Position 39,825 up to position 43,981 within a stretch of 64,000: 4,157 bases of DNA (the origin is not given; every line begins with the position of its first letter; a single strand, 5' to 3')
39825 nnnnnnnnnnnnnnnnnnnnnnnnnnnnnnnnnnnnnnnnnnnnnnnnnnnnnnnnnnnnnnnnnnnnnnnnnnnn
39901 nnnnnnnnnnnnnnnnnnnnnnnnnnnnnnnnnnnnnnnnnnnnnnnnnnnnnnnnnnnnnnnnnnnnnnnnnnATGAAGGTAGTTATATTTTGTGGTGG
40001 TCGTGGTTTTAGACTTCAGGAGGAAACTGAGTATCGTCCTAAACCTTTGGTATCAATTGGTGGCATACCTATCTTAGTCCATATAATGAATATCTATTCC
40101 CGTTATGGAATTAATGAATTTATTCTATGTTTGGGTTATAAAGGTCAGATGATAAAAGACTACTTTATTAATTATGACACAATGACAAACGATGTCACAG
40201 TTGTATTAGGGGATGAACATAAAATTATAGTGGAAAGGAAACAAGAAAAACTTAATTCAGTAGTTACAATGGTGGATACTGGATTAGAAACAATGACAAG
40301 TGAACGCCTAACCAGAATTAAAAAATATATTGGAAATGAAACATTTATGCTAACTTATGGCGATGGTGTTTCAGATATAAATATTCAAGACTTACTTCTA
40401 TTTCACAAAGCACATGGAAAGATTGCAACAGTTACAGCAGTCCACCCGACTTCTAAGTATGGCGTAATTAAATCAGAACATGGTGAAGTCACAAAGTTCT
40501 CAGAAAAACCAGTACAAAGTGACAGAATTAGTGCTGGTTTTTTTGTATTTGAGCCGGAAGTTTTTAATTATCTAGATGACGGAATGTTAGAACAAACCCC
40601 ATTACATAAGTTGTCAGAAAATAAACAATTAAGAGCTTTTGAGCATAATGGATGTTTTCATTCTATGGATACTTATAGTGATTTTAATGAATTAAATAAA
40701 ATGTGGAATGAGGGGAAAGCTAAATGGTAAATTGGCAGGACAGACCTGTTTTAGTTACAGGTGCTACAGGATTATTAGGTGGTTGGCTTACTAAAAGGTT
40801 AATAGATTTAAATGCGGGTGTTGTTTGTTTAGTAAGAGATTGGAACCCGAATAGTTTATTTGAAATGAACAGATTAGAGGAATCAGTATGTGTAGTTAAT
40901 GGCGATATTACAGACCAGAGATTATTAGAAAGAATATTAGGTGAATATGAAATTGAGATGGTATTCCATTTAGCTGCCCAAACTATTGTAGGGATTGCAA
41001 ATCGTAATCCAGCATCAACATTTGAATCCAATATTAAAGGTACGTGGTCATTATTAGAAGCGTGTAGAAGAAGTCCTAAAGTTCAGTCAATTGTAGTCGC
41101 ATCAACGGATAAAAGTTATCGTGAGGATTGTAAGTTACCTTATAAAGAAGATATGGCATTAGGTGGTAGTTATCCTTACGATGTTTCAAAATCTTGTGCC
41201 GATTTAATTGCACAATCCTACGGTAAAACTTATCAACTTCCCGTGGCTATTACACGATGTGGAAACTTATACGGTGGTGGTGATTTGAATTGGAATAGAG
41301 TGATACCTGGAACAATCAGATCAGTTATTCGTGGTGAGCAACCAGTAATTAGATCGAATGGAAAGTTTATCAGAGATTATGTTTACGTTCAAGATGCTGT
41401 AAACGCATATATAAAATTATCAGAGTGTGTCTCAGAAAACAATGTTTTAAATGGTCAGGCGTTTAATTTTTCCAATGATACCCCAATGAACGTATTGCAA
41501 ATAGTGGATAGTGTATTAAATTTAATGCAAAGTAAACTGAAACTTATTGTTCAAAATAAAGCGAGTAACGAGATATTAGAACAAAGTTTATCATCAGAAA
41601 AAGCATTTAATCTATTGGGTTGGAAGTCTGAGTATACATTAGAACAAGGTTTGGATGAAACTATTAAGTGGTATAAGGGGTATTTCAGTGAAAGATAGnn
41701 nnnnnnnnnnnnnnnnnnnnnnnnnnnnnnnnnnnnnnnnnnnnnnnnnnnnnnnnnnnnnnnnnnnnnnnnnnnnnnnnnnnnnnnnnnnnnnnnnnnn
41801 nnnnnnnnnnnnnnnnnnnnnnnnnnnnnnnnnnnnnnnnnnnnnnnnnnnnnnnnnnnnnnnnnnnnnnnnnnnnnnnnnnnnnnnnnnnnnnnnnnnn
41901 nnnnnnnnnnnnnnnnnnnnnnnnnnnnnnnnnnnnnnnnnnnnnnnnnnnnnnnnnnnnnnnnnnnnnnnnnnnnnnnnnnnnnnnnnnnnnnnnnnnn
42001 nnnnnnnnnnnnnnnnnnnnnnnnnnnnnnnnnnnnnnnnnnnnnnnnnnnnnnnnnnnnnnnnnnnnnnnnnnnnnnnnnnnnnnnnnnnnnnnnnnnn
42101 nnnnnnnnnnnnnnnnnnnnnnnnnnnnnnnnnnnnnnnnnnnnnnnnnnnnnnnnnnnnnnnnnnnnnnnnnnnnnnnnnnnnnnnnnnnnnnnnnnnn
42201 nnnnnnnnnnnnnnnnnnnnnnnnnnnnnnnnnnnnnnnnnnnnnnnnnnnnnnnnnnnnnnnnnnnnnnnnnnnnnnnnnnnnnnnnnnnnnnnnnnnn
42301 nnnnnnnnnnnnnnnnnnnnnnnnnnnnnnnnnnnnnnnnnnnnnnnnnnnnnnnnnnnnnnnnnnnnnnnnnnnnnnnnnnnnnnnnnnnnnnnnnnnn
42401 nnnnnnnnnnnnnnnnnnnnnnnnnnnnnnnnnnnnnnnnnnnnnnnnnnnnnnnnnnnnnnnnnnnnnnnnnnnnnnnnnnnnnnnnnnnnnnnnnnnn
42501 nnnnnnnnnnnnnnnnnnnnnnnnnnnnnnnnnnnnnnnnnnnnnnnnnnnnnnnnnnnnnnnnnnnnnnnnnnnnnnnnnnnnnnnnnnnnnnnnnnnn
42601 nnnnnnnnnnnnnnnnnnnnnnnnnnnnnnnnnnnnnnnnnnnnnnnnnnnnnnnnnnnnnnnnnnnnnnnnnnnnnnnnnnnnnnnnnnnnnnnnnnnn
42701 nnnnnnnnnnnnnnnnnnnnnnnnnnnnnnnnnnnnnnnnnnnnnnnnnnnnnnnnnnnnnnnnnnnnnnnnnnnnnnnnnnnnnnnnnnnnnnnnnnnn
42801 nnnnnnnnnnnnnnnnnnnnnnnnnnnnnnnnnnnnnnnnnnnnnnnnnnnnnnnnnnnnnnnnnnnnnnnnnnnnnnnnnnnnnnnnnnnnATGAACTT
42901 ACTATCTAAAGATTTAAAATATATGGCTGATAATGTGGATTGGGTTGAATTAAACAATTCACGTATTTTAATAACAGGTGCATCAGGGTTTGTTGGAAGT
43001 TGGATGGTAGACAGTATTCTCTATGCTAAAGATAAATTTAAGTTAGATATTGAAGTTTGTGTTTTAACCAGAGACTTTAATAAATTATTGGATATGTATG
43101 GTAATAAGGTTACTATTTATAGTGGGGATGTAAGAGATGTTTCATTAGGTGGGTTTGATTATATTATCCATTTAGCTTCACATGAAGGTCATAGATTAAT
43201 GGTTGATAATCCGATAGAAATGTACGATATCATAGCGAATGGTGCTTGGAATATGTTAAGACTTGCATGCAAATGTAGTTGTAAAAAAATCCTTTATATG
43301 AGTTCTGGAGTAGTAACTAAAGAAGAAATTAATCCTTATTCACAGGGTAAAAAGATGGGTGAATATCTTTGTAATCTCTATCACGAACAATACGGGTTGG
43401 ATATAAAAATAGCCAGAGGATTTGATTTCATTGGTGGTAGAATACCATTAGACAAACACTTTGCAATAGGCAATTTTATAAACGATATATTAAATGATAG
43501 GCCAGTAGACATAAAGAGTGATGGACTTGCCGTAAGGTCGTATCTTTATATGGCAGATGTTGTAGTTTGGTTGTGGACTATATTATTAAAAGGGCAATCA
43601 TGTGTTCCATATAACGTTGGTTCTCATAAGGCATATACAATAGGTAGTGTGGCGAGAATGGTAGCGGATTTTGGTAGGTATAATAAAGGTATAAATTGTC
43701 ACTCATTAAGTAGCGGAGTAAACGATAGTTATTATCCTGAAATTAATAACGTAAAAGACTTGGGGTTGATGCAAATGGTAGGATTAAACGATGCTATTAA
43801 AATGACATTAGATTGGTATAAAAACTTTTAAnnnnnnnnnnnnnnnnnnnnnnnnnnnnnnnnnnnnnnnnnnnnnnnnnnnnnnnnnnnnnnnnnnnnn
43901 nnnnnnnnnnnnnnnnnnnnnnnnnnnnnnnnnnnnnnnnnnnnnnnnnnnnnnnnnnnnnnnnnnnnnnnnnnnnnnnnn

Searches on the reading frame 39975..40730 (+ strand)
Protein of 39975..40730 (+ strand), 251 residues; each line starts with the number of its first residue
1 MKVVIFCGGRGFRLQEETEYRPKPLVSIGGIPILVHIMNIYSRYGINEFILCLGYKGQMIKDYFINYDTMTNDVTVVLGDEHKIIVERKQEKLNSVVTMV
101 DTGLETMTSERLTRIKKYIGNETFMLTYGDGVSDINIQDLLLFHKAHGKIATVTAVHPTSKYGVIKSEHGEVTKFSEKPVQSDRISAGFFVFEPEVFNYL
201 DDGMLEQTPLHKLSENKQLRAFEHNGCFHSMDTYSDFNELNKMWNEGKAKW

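Call 27: search_protein_families(library=pfam, proteins=[window:39975-40730:+], max_evalue=0.001)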
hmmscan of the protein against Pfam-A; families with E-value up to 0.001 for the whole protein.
window:39975-40730:+ (251 aa): 2 families
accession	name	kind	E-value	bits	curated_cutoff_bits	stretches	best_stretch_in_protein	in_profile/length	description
PF00483.29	NTP_transferase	-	2.4e-20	73.6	21.2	1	2-215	1-202/245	Nucleotidyl transferase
PF12804.13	NTP_transf_3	-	8.9e-05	23.2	27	1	3-57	1-50/160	MobA-like NTP transferase domain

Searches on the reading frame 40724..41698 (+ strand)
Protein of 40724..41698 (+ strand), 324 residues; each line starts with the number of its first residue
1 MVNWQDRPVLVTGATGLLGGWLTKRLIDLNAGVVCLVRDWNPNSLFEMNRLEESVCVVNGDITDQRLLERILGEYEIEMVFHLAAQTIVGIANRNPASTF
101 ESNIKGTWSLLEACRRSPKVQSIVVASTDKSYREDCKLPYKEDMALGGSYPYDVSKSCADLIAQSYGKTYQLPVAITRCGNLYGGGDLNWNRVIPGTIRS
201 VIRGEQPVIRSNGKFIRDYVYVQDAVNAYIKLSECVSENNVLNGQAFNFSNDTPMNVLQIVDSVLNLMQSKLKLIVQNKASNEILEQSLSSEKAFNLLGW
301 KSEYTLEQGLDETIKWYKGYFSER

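Call 27: search_protein_families(library=pfam, proteins=[window:40724-41698:+], max_evalue=0.001)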
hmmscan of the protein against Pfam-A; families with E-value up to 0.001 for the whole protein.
window:40724-41698:+ (324 aa): 8 families
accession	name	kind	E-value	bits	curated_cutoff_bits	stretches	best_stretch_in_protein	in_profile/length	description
PF01370.27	Epimerase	-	3.6e-47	161.2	20.9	1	9-235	1-227/240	NAD dependent epimerase/dehydratase family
PF16363.11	GDP_Man_Dehyd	-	5.5e-46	158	27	1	10-313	1-332/332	GDP-mannose 4,6 dehydratase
PF02719.21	Polysacc_synt_2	-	1e-20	74.6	20.2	1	9-273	1-252/293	Polysaccharide biosynthesis protein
PF01073.25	3Beta_HSD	-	1.5e-15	57.4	22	1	10-261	1-261/280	3-beta hydroxysteroid dehydrogenase/isomerase family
PF07993.18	NAD_binding_4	-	5.5e-14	52.4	20.1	1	11-204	1-233/258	Male sterility protein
PF04321.23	RmlD_sub_bind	-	1.6e-10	41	27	1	9-191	3-160/287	RmlD substrate binding domain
PF08659.16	KR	-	8.2e-06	26.3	22.6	1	9-127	3-136/180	KR domain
PF05368.20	NmrA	-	1.4e-05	25.3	27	1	8-73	4-68/298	NmrA-like family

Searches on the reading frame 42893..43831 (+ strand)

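Call 27: search_protein_families(library=pfam, proteins=[window:42893-43831:+], max_evalue=0.001)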
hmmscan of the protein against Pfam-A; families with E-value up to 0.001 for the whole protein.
window:42893-43831:+ (312 aa): 5 families
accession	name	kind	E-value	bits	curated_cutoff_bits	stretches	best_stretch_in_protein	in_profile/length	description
PF01370.27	Epimerase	-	4.4e-28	98.8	20.9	1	25-243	1-240/240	NAD dependent epimerase/dehydratase family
PF16363.11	GDP_Man_Dehyd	-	1.1e-17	64.9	27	1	26-258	1-264/332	GDP-mannose 4,6 dehydratase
PF07993.18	NAD_binding_4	-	2.2e-08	34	20.1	0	27-144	1-143/258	Male sterility protein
PF01073.25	3Beta_HSD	-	3.6e-08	33.2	22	1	26-142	1-120/280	3-beta hydroxysteroid dehydrogenase/isomerase family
PF02719.21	Polysacc_synt_2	-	0.00065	19.4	20.2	0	25-165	1-154/293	Polysaccharide biosynthesis protein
